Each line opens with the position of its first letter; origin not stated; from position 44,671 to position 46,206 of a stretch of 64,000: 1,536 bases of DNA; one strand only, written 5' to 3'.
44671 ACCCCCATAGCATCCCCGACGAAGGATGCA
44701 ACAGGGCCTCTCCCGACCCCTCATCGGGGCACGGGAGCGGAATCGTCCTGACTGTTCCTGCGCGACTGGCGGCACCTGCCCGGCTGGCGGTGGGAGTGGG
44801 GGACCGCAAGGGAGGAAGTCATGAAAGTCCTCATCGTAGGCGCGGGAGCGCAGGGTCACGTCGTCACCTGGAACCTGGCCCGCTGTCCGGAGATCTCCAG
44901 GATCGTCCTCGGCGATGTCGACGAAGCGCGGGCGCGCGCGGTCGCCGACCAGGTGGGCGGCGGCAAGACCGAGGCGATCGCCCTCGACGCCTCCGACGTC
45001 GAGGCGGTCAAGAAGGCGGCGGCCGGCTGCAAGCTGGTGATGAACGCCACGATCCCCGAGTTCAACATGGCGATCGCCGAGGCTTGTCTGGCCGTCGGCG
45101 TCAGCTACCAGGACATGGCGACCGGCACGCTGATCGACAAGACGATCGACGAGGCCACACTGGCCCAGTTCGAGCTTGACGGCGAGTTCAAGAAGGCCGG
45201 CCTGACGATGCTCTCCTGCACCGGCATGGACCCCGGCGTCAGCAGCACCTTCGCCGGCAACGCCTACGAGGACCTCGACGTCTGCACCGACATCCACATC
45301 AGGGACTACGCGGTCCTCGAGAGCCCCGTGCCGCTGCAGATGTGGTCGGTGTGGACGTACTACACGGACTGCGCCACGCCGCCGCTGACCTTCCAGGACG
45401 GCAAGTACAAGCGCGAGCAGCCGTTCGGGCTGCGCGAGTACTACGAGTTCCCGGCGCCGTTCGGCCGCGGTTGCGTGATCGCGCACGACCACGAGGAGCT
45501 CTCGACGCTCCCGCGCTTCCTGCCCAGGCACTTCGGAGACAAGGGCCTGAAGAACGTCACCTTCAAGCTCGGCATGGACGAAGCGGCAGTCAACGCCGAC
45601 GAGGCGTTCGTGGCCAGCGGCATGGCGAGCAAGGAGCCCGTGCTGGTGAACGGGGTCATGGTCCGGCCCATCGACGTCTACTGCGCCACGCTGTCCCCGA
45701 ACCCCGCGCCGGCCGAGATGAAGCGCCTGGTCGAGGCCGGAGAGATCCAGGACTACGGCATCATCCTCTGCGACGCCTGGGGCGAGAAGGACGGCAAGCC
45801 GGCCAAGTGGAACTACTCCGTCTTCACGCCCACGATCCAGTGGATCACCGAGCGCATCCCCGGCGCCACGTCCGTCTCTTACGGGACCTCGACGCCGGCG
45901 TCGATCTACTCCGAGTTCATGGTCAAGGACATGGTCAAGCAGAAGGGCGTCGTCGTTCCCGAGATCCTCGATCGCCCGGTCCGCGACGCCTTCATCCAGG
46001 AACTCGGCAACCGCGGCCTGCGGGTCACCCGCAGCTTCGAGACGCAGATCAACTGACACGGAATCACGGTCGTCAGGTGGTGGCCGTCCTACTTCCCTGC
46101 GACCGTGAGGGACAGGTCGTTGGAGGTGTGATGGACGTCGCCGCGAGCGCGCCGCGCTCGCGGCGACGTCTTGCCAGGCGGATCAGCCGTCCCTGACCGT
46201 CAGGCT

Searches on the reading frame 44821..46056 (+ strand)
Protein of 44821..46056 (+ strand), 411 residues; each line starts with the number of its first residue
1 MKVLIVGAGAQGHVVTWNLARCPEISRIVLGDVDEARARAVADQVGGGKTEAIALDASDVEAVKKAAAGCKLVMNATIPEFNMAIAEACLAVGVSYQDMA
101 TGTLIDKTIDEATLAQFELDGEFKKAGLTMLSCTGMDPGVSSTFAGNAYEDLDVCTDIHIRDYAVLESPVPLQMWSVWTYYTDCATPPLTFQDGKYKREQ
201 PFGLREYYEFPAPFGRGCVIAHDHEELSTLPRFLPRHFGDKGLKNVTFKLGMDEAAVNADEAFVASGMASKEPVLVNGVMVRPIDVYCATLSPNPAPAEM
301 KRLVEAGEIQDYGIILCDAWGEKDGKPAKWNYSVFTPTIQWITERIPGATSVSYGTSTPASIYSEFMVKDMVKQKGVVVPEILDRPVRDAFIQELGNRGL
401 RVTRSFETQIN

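Call 17: search_protein_families(library=pfam, proteins=[window:44821-46056:+], max_evalue=0.001)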
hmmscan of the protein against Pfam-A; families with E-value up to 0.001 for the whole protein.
window:44821-46056:+ (411 aa): 2 families
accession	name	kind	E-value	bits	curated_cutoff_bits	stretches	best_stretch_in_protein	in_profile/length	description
PF03435.24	Sacchrp_dh_NADP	-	7.3e-22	78.5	25.1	1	3-130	1-128/129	Saccharopine dehydrogenase NADP binding domain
PF16653.10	Sacchrp_dh_C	-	1.7e-14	55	31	1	135-400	1-265/265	Saccharopine dehydrogenase C-terminal domain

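Call 43: search_protein_families(library=padloc, proteins=[window:44821-46056:+], max_evalue=0.001)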
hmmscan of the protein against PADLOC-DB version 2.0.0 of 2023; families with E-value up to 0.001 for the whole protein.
window:44821-46056:+ (411 aa): 0 families
